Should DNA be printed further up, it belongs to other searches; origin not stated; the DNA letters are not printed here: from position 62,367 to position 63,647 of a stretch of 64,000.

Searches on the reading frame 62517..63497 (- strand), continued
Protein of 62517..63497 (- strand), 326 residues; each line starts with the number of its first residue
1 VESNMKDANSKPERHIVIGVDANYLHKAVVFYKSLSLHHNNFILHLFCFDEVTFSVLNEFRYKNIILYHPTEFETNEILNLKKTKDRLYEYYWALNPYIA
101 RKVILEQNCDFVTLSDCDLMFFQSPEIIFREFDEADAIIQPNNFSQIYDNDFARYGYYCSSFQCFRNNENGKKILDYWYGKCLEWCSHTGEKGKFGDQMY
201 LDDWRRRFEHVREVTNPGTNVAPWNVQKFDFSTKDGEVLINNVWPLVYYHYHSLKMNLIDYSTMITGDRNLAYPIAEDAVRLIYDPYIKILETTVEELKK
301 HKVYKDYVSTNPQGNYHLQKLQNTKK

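Call 25: search_protein_families(library=pfam, proteins=[L083:2-1069:+, L083:2512-3297:+, L083:3294-4442:+, L083:4444-5115:+, L083:5256-6296:+, L083:10845-11858:+, L086:12185-12895:+, L086:12888-14165:-, L086:14196-14987:+, L086:15012-15881:+], max_evalue=0.05)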
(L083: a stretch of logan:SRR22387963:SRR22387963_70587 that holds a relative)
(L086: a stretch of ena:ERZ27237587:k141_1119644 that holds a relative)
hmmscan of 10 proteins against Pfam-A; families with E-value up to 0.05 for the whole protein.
L083:2-1069:+ (355 aa): 5 families
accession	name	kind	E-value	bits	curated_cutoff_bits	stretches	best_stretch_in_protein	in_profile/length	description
PF01861.22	BpsA_C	-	4.7e-47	160.7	27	1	139-325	6-190/243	Branched-chain polyamine synthase A C-terminal domain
PF10237.15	N6-adenineMlase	-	5e-05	23.5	23.2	1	199-289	50-132/166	Probable N6-adenine methyltransferase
PF03602.21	Cons_hypoth95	-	0.00017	21.7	24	1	193-260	59-128/182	Conserved hypothetical protein 95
PF01564.23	Spermine_synth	-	0.0064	16.5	22.9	1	179-254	20-100/186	Spermine/spermidine synthase domain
PF01170.24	UPF0020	-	0.017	15.2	22.3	1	202-274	78-147/197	RMKL-like, methyltransferase domain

L083:2512-3297:+ (261 aa): 3 families
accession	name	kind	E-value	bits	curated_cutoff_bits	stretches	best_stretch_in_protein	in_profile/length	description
PF13353.11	Fer4_12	-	0.00014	22.6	22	1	34-130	2-75/137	4Fe-4S single cluster domain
PF04055.27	Radical_SAM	-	0.0018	18.9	29.5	1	97-146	33-89/166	Radical SAM superfamily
PF15044.11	CLU_N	-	0.049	14.5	25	0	196-239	35-78/78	Mitochondrial function, CLU-N-term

L083:3294-4442:+ (382 aa): 2 families
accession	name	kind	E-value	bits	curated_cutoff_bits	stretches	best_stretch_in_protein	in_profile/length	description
PF06508.19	QueC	-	6.8e-25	88.2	22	1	105-299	3-207/210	Queuosine biosynthesis protein QueC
PF01171.26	ATP_bind_3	-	0.00012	22.3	27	1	104-259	2-155/182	PP-loop family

L083:4444-5115:+ (223 aa): 1 family
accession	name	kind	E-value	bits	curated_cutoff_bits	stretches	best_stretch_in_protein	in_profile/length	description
PF13485.12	Peptidase_MA_2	-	1.2e-06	29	32.4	1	86-213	59-189/201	Peptidase MA superfamily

L083:5256-6296:+ (346 aa): 2 families
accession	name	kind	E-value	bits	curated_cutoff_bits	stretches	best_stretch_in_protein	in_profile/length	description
PF13450.12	NAD_binding_8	-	0.00037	21.1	21.9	1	1-60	6-67/68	NAD(P)-binding Rossmann-like domain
PF01266.30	DAO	-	0.00051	20.1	27.9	1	2-81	10-94/353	FAD dependent oxidoreductase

L083:10845-11858:+ (337 aa): 10 families
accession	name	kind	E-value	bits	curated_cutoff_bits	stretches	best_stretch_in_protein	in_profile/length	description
PF00398.26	RrnaAD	-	4.5e-34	118.2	24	1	22-204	6-194/263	Ribosomal RNA adenine dimethylase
PF13649.12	Methyltransf_25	-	1.2e-06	29.5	27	1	48-104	1-60/97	Methyltransferase domain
PF08241.18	Methyltransf_11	-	3.9e-05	24.7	21.2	1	50-104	2-56/95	Methyltransferase domain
PF13847.12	Methyltransf_31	-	0.00087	19.4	27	1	45-103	4-67/145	Methyltransferase domain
PF02390.23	Methyltransf_4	-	0.0035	17.3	24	1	48-109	5-70/173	Putative methyltransferase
PF08242.18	Methyltransf_12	-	0.0037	18.4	30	1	49-97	1-56/98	Methyltransferase domain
PF05175.20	MTS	-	0.012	15.7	23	1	38-126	22-112/170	Methyltransferase small domain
PF13489.12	Methyltransf_23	-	0.028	14.6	27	1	42-76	20-54/164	Methyltransferase domain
PF01728.25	FtsJ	-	0.036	14.4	24.1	0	44-119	21-98/181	FtsJ-like methyltransferase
PF01135.25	PCMT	-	0.041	14.1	20.3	0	39-88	65-121/210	Protein-L-isoaspartate(D-aspartate) O-methyltransferase (PCMT)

L086:12185-12895:+ (236 aa): 0 families

L086:12888-14165:- (425 aa): 0 families

L086:14196-14987:+ (263 aa): 1 family
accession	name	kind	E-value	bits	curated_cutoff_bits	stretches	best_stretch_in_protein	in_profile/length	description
PF00300.27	His_Phos_1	-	1.3e-10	41.7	21.7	2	17-105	1-78/194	Histidine phosphatase superfamily (branch 1)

L086:15012-15881:+ (289 aa): 2 families
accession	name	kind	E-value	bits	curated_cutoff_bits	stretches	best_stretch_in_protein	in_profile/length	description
PF00398.26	RrnaAD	-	3.2e-32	112.1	24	1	19-241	5-230/263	Ribosomal RNA adenine dimethylase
PF09123.17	DUF1931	-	0.025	15.2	21.8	0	80-161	11-89/138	Domain of unknown function (DUF1931)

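Call 26: search_protein_families(library=ncbifam, proteins=[L083:2-1069:+, L083:2512-3297:+, L083:3294-4442:+, L083:4444-5115:+, L083:5256-6296:+, L083:10845-11858:+, L086:15012-15881:+, L086:15919-16902:+, L084:5564-6373:+, L084:13468-14463:+], max_evalue=0.01)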
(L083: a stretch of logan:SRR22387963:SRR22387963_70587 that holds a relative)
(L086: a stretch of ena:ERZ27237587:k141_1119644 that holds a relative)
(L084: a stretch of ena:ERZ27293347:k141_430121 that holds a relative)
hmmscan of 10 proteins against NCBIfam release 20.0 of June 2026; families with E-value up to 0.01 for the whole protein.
L083:2-1069:+ (355 aa): 0 families

L083:2512-3297:+ (261 aa): 11 families
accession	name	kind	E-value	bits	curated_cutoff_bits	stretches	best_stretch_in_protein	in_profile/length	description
TIGR04322.1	rSAM_QueE_Ecoli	equivalog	2.8e-21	76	200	1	30-248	1-206/215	7-carboxy-7-deazaguanine synthase QueE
TIGR03963.1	rSAM_QueE_Clost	equivalog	2.9e-19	69.6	260.1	1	30-220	7-179/219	putative 7-carboxy-7-deazaguanine synthase QueE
TIGR04508.1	queE_Cx14CxxC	equivalog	1.5e-14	54.3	240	1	29-163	6-135/208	7-carboxy-7-deazaguanine synthase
TIGR04349.1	rSAM_QueE_gams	hypoth_equivalog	3.8e-12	46.3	300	1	28-237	5-188/210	7-carboxy-7-deazaguanine synthase QueE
TIGR03365.1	Bsubt_queE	equivalog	6.5e-11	42.2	206.1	1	31-206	11-172/238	7-carboxy-7-deazaguanine synthase QueE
NF033640.1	N_Twi_rSAM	subfamily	1.6e-05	24.2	170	1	51-145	120-215/398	twitch domain-containing radical SAM protein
NF038283.1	viperin_w_prok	equivalog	0.00045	19.5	180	1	79-144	24-93/281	viperin family antiviral radical SAM protein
TIGR02495.1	NrdG2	equivalog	0.00093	18.6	131.15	1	100-145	55-101/193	anaerobic ribonucleoside-triphosphate reductase activating protein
NF041707.1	rSAM_YhhB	equivalog_domain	0.0012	17.8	445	1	63-143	15-100/369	cyclophane-forming radical SAM/SPASM peptide maturase YhhB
TIGR03977.1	rSAM_pair_HxsC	equivalog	0.0014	17.6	267.9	1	105-143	66-108/292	His-Xaa-Ser system radical SAM maturase HxsC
TIGR04084.1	rSAM_AF0577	subfamily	0.0021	17.1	225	1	104-145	39-80/347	TIGR04084 family radical SAM/SPASM domain-containing protein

L083:3294-4442:+ (382 aa): 7 families
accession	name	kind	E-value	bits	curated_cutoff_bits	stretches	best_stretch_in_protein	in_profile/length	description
TIGR00364.1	TIGR00364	equivalog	6e-22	78.2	150.3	1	105-294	2-201/201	7-cyano-7-deazaguanine synthase QueC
NF008317.0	PRK11106.1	equivalog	2.1e-10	40.4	378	2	180-295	95-207/231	7-cyano-7-deazaguanine synthase QueC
NF041925.1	QatC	equivalog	6.2e-05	22.1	280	1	94-207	93-206/398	Qat anti-phage system QueC-like protein QatC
TIGR02432.1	lysidine_TilS_N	equivalog_domain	0.00022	21.2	93.6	1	104-261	2-161/189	tRNA lysidine(34) synthetase TilS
NF006222.0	PRK08349.1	subfamily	0.0011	18.9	251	1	108-155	7-56/198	hypothetical protein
NF006351.0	PRK08576.1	equivalog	0.002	16.8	290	1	100-160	233-292/436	hypothetical protein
NF003779.0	PRK05370.1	equivalog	0.0023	16.9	657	0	94-153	5-63/448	argininosuccinate synthase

L083:4444-5115:+ (223 aa): 0 families

L083:5256-6296:+ (346 aa): 1 family
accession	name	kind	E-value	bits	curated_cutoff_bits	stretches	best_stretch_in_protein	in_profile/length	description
NF033460.1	glycerol3P_ox_II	equivalog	0.0089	15.2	460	0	3-43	13-53/361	type 2 glycerol-3-phosphate oxidase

L083:10845-11858:+ (337 aa): 29 families (the best 25 are shown)
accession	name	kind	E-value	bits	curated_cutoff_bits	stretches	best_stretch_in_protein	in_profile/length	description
TIGR00755.1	ksgA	equivalog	7.5e-40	136.9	171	1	19-250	2-232/256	16S rRNA (adenine(1518)-N(6)/adenine(1519)-N(6))-dimethyltransferase RsmA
NF000499.2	Erm23S_rRNA_broad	equivalog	9.5e-34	116.9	212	1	24-208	1-180/244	23S ribosomal RNA methyltransferase Erm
NF000412.1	Erm43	exception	1.8e-16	60.4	500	1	26-238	10-218/243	23S rRNA (adenine(2058)-N(6))-methyltransferase Erm(43)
NF000337.1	erm_SHROVE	exception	2.4e-16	59.8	320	1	22-207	4-185/248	ErmE/ErmH/ErmO/ErmR family 23S rRNA (adenine(2058)-N(6))-methyltransferase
NF012222.1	erm_A_23S_MT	exception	6.6e-15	55.3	475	1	46-199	32-177/243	23S rRNA (adenine(2058)-N(6))-methyltransferase Erm(A)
NF012219.1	erm_C_23S_MT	exception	2.9e-14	53.2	530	1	46-202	32-180/244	23S rRNA (adenine(2058)-N(6))-methyltransferase Erm(C)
NF011486.0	PRK14896.1-1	equivalog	3.1e-14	52.7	450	1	16-202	18-203/284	16S ribosomal RNA methyltransferase A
NF042938.1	Erm55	exception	8.9e-14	51.2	525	1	23-197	10-176/270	23S rRNA (adenine(2058)-N(6))-methyltransferase Erm(55)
NF045543.1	erm_G_23S_MT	exception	1.7e-13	50.9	515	1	46-201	32-179/244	23S rRNA (adenine(2058)-N(6))-methyltransferase Erm(G)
NF011489.0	PRK14896.1-5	equivalog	1.8e-12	47.4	236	1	23-199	2-156/217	16S ribosomal RNA methyltransferase A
NF000411.1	Erm45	exception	2e-11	44.2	525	1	48-199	33-176/245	23S rRNA (adenine(2058)-N(6))-methyltransferase Erm(45)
NF012220.1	erm_B_23S_MT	exception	2.9e-11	43.4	525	1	25-236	8-215/245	23S rRNA (adenine(2058)-N(6))-methyltransferase Erm(B)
NF042988.1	Erm46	exception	3.4e-11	42.9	503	1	23-198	10-177/255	23S rRNA (adenine(2058)-N(6))-methyltransferase Erm(46)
NF000047.1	ErmV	exception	2.5e-10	40.1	500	1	18-199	5-184/259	23S rRNA (adenine(2058)-N(6))-methyltransferase Erm(V)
NF000077.1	Erm42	exception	1.2e-09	37.8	600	1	27-207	21-198/303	23S rRNA (adenine(2058)-N(6))-methyltransferase Erm(42)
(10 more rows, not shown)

L086:15012-15881:+ (289 aa): 18 families
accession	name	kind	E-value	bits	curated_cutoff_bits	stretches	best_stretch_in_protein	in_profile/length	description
TIGR00755.1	ksgA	equivalog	3.6e-37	128.1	171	1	17-275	2-248/256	16S rRNA (adenine(1518)-N(6)/adenine(1519)-N(6))-dimethyltransferase RsmA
NF000499.2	Erm23S_rRNA_broad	equivalog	1e-25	90.5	212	1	22-217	1-191/244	23S ribosomal RNA methyltransferase Erm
NF011486.0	PRK14896.1-1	equivalog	3e-14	52.7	450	1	17-205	21-203/284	16S ribosomal RNA methyltransferase A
NF011489.0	PRK14896.1-5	equivalog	8.2e-13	48.4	236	1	21-241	2-191/217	16S ribosomal RNA methyltransferase A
NF012223.0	erm_F_23S_MT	exception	3.3e-12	46.3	575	1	22-206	11-187/266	23S rRNA (adenine(2058)-N(6))-methyltransferase Erm(F)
NF012222.1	erm_A_23S_MT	exception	3.9e-12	46.2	475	1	19-199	5-174/243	23S rRNA (adenine(2058)-N(6))-methyltransferase Erm(A)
NF012220.1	erm_B_23S_MT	exception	2.1e-11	43.9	525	1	22-214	7-188/245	23S rRNA (adenine(2058)-N(6))-methyltransferase Erm(B)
NF000077.1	Erm42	exception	4.2e-11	42.6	600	1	38-206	36-194/303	23S rRNA (adenine(2058)-N(6))-methyltransferase Erm(42)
NF000337.1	erm_SHROVE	exception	1e-10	41.4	320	1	21-202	5-177/248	ErmE/ErmH/ErmO/ErmR family 23S rRNA (adenine(2058)-N(6))-methyltransferase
NF000411.1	Erm45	exception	1.8e-10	41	525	1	21-210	6-184/245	23S rRNA (adenine(2058)-N(6))-methyltransferase Erm(45)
NF045543.1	erm_G_23S_MT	exception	1.7e-09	37.9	515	1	30-204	20-179/244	23S rRNA (adenine(2058)-N(6))-methyltransferase Erm(G)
NF000412.1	Erm43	exception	2.4e-08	33.8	500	1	19-200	5-175/243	23S rRNA (adenine(2058)-N(6))-methyltransferase Erm(43)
NF012219.1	erm_C_23S_MT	exception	4.5e-08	33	530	1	24-204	10-179/244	23S rRNA (adenine(2058)-N(6))-methyltransferase Erm(C)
NF042938.1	Erm55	exception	1.3e-06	27.7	525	1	21-205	10-181/270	23S rRNA (adenine(2058)-N(6))-methyltransferase Erm(55)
NF042988.1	Erm46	exception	0.00014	21.2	503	1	21-134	10-113/255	23S rRNA (adenine(2058)-N(6))-methyltransferase Erm(46)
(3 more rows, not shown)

L086:15919-16902:+ (327 aa): 28 families (the best 25 are shown)
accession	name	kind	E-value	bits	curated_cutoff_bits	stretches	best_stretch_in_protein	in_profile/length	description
TIGR00755.1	ksgA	equivalog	2.6e-42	144.9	171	1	17-234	2-220/256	16S rRNA (adenine(1518)-N(6)/adenine(1519)-N(6))-dimethyltransferase RsmA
NF000499.2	Erm23S_rRNA_broad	equivalog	1.3e-33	116.4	212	1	22-218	1-191/244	23S ribosomal RNA methyltransferase Erm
NF011486.0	PRK14896.1-1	equivalog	6.3e-22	78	450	1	12-201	16-204/284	16S ribosomal RNA methyltransferase A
NF000337.1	erm_SHROVE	exception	2.9e-19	69.3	320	1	20-204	4-184/248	ErmE/ErmH/ErmO/ErmR family 23S rRNA (adenine(2058)-N(6))-methyltransferase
NF011489.0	PRK14896.1-5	equivalog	1.2e-16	61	236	1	22-199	3-158/217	16S ribosomal RNA methyltransferase A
NF042988.1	Erm46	exception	1.8e-15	57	503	1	20-202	9-183/255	23S rRNA (adenine(2058)-N(6))-methyltransferase Erm(46)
NF000412.1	Erm43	exception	6.5e-12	45.5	500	1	24-205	10-184/243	23S rRNA (adenine(2058)-N(6))-methyltransferase Erm(43)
NF045543.1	erm_G_23S_MT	exception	2.9e-11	43.6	515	1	44-208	32-188/244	23S rRNA (adenine(2058)-N(6))-methyltransferase Erm(G)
NF042938.1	Erm55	exception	3.2e-11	42.8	525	1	20-199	9-180/270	23S rRNA (adenine(2058)-N(6))-methyltransferase Erm(55)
NF012219.1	erm_C_23S_MT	exception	1.4e-10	41.2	530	1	44-205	32-184/244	23S rRNA (adenine(2058)-N(6))-methyltransferase Erm(C)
NF012222.1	erm_A_23S_MT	exception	2e-10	40.6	475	1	40-195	28-175/243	23S rRNA (adenine(2058)-N(6))-methyltransferase Erm(A)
NF012223.0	erm_F_23S_MT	exception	2.7e-10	40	575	1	22-199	11-185/266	23S rRNA (adenine(2058)-N(6))-methyltransferase Erm(F)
NF000077.1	Erm42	exception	7.5e-10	38.5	600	1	36-203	34-196/303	23S rRNA (adenine(2058)-N(6))-methyltransferase Erm(42)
NF000047.1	ErmV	exception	1.1e-09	38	500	1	19-199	8-186/259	23S rRNA (adenine(2058)-N(6))-methyltransferase Erm(V)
NF012218.0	erm_38_23S_MT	exception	1.2e-09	37.6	800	1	17-219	6-211/386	23S rRNA (adenine(2058)-N(6))-methyltransferase Erm(38)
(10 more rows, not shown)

L084:5564-6373:+ (269 aa): 32 families (the best 25 are shown)
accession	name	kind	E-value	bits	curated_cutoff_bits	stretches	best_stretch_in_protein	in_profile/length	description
TIGR00755.1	ksgA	equivalog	1.3e-44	152.4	171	1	9-265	2-255/256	16S rRNA (adenine(1518)-N(6)/adenine(1519)-N(6))-dimethyltransferase RsmA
NF000499.2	Erm23S_rRNA_broad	equivalog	2.7e-35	121.9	212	1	15-195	2-180/244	23S ribosomal RNA methyltransferase Erm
NF011486.0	PRK14896.1-1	equivalog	2.9e-24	85.6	450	1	11-220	23-235/284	16S ribosomal RNA methyltransferase A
NF012222.1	erm_A_23S_MT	exception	2.2e-22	79.7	475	1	15-229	9-222/243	23S rRNA (adenine(2058)-N(6))-methyltransferase Erm(A)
NF012220.1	erm_B_23S_MT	exception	2.2e-21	76.5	525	1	15-203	8-192/245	23S rRNA (adenine(2058)-N(6))-methyltransferase Erm(B)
NF000337.1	erm_SHROVE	exception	3.1e-20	72.6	320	1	13-190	5-181/248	ErmE/ErmH/ErmO/ErmR family 23S rRNA (adenine(2058)-N(6))-methyltransferase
NF000412.1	Erm43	exception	1.3e-17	64.1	500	1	15-221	9-215/243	23S rRNA (adenine(2058)-N(6))-methyltransferase Erm(43)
NF012219.1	erm_C_23S_MT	exception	3.5e-17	62.8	530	1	15-218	9-212/244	23S rRNA (adenine(2058)-N(6))-methyltransferase Erm(C)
NF045543.1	erm_G_23S_MT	exception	1.5e-16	60.9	515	1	15-204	9-199/244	23S rRNA (adenine(2058)-N(6))-methyltransferase Erm(G)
NF000411.1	Erm45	exception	1.6e-16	60.9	525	1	14-196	7-185/245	23S rRNA (adenine(2058)-N(6))-methyltransferase Erm(45)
NF042938.1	Erm55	exception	2e-14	53.3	525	1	11-188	8-180/270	23S rRNA (adenine(2058)-N(6))-methyltransferase Erm(55)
NF042988.1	Erm46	exception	2.3e-14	53.3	503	1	11-189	8-181/255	23S rRNA (adenine(2058)-N(6))-methyltransferase Erm(46)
NF000024.1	ErmS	exception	1e-12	48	675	1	12-190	61-239/319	23S rRNA (adenine(2058)-N(6))-methyltransferase Erm(S)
NF000077.1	Erm42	exception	5.6e-12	45.5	600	1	15-182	19-186/303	23S rRNA (adenine(2058)-N(6))-methyltransferase Erm(42)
NF000047.1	ErmV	exception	2.1e-11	43.7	500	1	37-185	38-183/259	23S rRNA (adenine(2058)-N(6))-methyltransferase Erm(V)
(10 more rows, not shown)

L084:13468-14463:+ (331 aa): 29 families (the best 25 are shown)
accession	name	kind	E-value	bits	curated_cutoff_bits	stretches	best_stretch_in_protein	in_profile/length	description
TIGR00755.1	ksgA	equivalog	4.6e-43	147.4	171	1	18-257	3-241/256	16S rRNA (adenine(1518)-N(6)/adenine(1519)-N(6))-dimethyltransferase RsmA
NF000499.2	Erm23S_rRNA_broad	equivalog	6.9e-33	114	212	1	22-204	1-178/244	23S ribosomal RNA methyltransferase Erm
NF011486.0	PRK14896.1-1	equivalog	4.9e-19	68.5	450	1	11-202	15-205/284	16S ribosomal RNA methyltransferase A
NF000337.1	erm_SHROVE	exception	4.1e-17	62.3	320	1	21-201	5-181/248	ErmE/ErmH/ErmO/ErmR family 23S rRNA (adenine(2058)-N(6))-methyltransferase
NF012218.0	erm_38_23S_MT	exception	2.7e-14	52.9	800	1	21-202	10-191/386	23S rRNA (adenine(2058)-N(6))-methyltransferase Erm(38)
NF042988.1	Erm46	exception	3.1e-14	52.9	503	1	21-199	10-180/255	23S rRNA (adenine(2058)-N(6))-methyltransferase Erm(46)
NF000412.1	Erm43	exception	8e-14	51.7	500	1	23-238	9-220/243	23S rRNA (adenine(2058)-N(6))-methyltransferase Erm(43)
NF012222.1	erm_A_23S_MT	exception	8.6e-13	48.3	475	1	40-233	28-215/243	23S rRNA (adenine(2058)-N(6))-methyltransferase Erm(A)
NF000411.1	Erm45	exception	1.2e-12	48.2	525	1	19-235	4-216/245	23S rRNA (adenine(2058)-N(6))-methyltransferase Erm(45)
NF011489.0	PRK14896.1-5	equivalog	4.6e-12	46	236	1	21-197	2-156/217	16S ribosomal RNA methyltransferase A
NF042938.1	Erm55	exception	1.9e-11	43.5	525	1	21-197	10-178/270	23S rRNA (adenine(2058)-N(6))-methyltransferase Erm(55)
NF012219.1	erm_C_23S_MT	exception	3.3e-11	43.2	530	1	41-233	29-215/244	23S rRNA (adenine(2058)-N(6))-methyltransferase Erm(C)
NF012223.0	erm_F_23S_MT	exception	6.7e-11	42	575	1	22-197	11-183/266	23S rRNA (adenine(2058)-N(6))-methyltransferase Erm(F)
NF000077.1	Erm42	exception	9.6e-11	41.5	600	1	22-196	18-189/303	23S rRNA (adenine(2058)-N(6))-methyltransferase Erm(42)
NF012220.1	erm_B_23S_MT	exception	1.3e-09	38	525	1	21-239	6-220/245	23S rRNA (adenine(2058)-N(6))-methyltransferase Erm(B)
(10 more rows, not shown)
